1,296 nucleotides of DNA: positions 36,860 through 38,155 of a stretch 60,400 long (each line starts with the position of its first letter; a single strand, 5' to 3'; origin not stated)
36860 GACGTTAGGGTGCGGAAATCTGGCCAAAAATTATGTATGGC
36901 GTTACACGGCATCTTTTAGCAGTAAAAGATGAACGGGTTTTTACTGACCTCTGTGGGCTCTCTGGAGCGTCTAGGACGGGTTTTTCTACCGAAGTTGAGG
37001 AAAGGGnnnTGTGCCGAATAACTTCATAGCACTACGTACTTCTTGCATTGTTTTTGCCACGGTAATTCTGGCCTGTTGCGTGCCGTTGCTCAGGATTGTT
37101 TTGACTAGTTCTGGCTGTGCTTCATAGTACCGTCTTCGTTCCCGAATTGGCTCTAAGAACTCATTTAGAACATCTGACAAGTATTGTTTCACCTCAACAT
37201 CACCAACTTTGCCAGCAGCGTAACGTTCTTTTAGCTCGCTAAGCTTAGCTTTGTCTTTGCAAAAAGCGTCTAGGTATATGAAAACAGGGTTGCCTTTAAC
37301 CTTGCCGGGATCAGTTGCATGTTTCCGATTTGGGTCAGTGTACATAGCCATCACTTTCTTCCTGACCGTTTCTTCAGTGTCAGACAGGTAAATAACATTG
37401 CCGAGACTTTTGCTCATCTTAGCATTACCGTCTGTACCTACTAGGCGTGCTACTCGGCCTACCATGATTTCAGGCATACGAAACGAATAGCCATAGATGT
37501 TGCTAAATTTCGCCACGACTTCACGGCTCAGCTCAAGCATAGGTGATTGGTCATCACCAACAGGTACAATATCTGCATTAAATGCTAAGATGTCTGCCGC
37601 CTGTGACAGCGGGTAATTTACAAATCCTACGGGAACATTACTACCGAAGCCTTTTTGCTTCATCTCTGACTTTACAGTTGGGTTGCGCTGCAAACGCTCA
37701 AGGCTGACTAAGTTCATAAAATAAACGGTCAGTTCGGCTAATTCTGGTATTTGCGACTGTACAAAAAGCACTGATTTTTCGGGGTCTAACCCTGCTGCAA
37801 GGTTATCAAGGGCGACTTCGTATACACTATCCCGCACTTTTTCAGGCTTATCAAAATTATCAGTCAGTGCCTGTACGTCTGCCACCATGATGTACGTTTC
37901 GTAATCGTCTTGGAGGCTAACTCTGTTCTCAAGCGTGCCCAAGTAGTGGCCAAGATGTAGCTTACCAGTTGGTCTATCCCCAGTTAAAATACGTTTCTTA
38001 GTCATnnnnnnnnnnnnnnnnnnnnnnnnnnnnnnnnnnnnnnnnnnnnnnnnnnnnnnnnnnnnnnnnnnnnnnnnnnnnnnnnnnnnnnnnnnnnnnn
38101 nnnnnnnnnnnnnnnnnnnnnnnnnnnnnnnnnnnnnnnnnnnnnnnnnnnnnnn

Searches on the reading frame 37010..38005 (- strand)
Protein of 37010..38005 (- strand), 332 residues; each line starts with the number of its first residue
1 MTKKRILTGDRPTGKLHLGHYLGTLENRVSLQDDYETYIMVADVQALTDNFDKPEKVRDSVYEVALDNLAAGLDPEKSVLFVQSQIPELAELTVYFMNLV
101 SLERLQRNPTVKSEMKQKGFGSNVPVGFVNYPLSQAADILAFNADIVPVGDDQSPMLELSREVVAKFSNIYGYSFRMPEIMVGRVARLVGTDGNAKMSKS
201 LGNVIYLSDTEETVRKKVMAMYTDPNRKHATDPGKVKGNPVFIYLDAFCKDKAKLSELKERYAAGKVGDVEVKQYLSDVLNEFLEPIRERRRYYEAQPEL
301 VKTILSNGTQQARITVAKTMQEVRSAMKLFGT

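Call 85: list_cluster_members(proteins=[window:37010-38005:-, window:41736-43190:+, window:38625-41222:-])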
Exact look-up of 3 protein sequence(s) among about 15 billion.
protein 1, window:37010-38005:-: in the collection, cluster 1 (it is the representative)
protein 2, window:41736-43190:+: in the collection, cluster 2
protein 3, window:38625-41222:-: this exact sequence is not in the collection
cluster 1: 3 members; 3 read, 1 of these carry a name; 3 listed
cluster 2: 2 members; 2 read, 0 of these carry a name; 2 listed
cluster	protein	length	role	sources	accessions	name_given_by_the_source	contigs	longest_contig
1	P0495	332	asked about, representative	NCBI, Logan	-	-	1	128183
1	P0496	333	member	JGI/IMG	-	tryptophanyl-tRNA synthetase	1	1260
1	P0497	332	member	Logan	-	-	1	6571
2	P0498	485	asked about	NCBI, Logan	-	-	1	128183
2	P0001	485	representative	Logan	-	-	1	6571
